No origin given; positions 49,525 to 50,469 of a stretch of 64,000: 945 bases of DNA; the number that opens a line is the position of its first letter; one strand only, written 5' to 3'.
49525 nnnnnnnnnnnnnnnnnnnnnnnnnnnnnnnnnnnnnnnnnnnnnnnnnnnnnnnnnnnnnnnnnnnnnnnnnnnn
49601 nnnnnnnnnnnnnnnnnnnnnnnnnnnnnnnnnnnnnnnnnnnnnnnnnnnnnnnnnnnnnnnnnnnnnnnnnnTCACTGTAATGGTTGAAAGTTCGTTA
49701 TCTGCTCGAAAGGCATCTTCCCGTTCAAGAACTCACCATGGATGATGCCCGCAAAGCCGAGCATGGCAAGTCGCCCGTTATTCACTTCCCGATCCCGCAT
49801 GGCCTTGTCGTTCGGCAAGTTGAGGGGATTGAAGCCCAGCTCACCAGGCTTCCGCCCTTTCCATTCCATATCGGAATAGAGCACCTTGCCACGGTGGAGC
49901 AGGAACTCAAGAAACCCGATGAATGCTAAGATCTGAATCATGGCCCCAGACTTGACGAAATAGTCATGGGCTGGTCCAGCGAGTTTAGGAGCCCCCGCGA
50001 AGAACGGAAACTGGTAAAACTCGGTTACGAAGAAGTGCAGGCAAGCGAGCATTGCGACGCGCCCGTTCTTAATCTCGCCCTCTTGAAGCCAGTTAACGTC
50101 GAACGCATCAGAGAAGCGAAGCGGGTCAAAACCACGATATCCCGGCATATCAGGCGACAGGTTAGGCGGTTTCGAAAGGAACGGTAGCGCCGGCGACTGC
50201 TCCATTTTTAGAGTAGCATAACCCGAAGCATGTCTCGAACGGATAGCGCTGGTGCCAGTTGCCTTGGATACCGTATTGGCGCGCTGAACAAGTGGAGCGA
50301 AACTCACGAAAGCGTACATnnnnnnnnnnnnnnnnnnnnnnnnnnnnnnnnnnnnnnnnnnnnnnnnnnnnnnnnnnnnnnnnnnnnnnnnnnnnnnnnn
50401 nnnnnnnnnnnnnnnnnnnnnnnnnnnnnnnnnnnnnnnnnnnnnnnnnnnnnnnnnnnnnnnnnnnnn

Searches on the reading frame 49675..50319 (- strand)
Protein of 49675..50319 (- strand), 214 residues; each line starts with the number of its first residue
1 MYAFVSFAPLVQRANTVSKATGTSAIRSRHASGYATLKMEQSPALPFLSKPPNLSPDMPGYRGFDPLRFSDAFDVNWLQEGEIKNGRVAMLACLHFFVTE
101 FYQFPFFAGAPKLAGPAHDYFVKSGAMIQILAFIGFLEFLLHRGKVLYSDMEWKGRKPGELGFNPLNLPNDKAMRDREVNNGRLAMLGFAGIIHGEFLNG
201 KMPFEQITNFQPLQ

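Call 10: find_encoding_contigs(protein=window:49675-50319:-, flank=10000, max_places=4)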
Protein window:49675-50319:- (214 aa): 23 contigs read that carry it; 4 places shown.
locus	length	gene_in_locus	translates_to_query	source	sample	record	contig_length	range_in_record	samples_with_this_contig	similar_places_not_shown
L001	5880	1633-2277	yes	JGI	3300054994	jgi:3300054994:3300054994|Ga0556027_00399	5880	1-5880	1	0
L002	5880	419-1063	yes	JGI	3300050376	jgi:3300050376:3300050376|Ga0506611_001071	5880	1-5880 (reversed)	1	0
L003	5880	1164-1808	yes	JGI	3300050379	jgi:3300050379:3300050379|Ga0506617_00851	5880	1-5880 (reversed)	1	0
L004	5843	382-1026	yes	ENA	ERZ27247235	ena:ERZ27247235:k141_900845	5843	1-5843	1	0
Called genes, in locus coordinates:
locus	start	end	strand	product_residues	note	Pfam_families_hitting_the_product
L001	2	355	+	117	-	?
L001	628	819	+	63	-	-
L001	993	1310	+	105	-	-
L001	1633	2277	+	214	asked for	PF00504:Chloroa_b-bind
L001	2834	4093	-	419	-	-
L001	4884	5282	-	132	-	-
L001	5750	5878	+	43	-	?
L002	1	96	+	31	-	?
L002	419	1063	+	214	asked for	PF00504:Chloroa_b-bind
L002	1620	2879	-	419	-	-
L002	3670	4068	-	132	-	-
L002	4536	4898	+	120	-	-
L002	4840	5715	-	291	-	-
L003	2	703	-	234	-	?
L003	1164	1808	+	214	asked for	PF00504:Chloroa_b-bind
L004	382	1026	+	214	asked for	PF00504:Chloroa_b-bind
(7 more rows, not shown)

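Call 11: list_cluster_members(proteins=[window:49675-50319:-, window:47859-49118:+, window:52156-53922:-, window:58887-59912:+, window:46670-47068:+])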
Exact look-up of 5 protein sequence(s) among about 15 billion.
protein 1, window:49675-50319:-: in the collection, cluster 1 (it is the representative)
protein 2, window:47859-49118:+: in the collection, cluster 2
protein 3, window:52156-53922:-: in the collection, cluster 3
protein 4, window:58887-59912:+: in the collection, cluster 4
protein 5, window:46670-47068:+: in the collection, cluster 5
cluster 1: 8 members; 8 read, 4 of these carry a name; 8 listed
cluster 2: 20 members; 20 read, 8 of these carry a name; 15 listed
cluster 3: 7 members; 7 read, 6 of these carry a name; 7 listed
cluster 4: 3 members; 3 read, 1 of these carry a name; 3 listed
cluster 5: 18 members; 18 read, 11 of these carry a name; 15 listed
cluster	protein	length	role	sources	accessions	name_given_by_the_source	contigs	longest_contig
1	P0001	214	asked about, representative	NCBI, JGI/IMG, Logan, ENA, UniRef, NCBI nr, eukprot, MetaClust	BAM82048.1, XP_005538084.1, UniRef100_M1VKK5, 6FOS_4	similar to light harvesting protein [Cyanidioschyzon merolae strain 10D] | hypothetical protein | Similar to light harvesting protein n=3 Tax=Cyanidioschyzon merolae (strain NIES-3377 / ...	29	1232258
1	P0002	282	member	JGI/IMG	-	hypothetical protein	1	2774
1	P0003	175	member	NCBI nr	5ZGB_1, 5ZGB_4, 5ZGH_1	Chain 1, Lhcr1 [Cyanidioschyzon merolae strain 10D]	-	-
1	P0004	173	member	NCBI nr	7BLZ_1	Chain 1, Similar to light harvesting protein [Cyanidioschyzon merolae strain 10D]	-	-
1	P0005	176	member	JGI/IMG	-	-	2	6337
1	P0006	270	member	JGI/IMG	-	-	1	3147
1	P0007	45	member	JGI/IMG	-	-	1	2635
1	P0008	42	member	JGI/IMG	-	-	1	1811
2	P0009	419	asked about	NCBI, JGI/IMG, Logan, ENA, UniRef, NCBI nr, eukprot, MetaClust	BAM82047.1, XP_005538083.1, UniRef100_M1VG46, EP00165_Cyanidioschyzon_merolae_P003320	hypothetical protein, conserved [Cyanidioschyzon merolae strain 10D] | hypothetical protein | CRAL-TRIO domain-containing protein n=1 Tax=Cyanidioschyzon merolae (strain NIES-3377 / ...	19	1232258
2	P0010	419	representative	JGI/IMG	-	-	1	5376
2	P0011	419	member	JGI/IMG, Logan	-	hypothetical protein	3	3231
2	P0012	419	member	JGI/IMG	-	hypothetical protein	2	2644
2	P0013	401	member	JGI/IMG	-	hypothetical protein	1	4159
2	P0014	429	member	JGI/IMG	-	hypothetical protein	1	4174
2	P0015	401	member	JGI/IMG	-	hypothetical protein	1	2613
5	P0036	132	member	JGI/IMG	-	hypothetical protein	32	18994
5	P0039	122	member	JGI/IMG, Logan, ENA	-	hypothetical protein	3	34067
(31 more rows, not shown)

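Call 23: find_encoding_contigs(protein=P0036, flank=10000, max_places=10)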
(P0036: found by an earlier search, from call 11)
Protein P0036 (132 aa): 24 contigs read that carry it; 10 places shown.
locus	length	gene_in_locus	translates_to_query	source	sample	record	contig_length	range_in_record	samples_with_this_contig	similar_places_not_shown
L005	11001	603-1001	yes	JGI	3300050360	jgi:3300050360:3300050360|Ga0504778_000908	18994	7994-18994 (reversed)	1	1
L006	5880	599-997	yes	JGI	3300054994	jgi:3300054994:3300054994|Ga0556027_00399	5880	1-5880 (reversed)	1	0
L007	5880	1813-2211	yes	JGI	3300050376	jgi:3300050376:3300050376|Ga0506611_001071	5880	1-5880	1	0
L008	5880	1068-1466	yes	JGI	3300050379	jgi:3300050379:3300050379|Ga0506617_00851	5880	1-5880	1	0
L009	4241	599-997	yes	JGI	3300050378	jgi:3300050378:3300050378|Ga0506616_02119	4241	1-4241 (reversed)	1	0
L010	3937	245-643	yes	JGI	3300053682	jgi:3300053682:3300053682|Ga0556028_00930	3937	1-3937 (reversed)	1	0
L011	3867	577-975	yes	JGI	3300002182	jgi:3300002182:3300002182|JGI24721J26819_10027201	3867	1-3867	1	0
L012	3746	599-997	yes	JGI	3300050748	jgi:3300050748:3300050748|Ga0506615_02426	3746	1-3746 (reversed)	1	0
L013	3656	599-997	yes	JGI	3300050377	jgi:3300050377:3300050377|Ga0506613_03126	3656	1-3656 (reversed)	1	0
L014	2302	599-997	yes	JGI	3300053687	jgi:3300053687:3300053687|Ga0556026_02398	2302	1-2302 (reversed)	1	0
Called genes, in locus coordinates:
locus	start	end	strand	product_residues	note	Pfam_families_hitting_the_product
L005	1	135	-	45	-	?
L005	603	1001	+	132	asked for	-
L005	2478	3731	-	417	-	PF02358:Trehalose_PPase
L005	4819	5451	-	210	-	-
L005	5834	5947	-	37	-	-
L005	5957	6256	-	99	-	-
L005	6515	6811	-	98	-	-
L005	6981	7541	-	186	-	-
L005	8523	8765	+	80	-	-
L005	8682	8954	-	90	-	-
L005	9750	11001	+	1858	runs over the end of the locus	PF04851:ResIII, PF00270:DEAD, PF00271:Helicase_C, PF23445:WHD_SNRNP200, PF02889:Sec63, PF00270:DEAD (weak)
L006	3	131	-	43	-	?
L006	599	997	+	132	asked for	-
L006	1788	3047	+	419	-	-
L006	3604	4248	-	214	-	PF00504:Chloroa_b-bind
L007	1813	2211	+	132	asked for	-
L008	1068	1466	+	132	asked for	-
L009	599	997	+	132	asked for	-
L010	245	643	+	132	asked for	-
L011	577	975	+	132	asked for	-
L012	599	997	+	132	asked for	-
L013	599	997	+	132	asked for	-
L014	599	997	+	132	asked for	-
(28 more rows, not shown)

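Call 24: find_encoding_contigs(protein=P0039, flank=10000, max_places=10)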
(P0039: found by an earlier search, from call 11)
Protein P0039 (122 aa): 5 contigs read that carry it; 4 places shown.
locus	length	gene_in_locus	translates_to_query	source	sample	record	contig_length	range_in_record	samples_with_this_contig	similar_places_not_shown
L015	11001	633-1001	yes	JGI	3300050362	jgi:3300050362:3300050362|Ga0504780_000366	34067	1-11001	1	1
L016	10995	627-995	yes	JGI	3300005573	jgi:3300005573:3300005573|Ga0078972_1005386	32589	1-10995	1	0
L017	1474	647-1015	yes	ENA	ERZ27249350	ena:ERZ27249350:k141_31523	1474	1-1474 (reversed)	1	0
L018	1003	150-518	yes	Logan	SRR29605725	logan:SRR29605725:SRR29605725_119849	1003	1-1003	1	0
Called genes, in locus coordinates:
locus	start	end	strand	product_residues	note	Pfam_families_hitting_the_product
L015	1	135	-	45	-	?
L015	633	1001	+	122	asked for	-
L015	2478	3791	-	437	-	PF02358:Trehalose_PPase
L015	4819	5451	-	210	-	-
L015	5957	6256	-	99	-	-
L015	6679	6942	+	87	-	-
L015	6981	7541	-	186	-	-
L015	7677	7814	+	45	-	-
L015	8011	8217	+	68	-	-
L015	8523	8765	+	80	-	-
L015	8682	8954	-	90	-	-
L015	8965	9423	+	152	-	-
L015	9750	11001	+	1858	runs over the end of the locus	PF04851:ResIII, PF00270:DEAD, PF00271:Helicase_C, PF23445:WHD_SNRNP200, PF02889:Sec63, PF00270:DEAD (weak)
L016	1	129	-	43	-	?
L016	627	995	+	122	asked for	-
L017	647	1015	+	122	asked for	-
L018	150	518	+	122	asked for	-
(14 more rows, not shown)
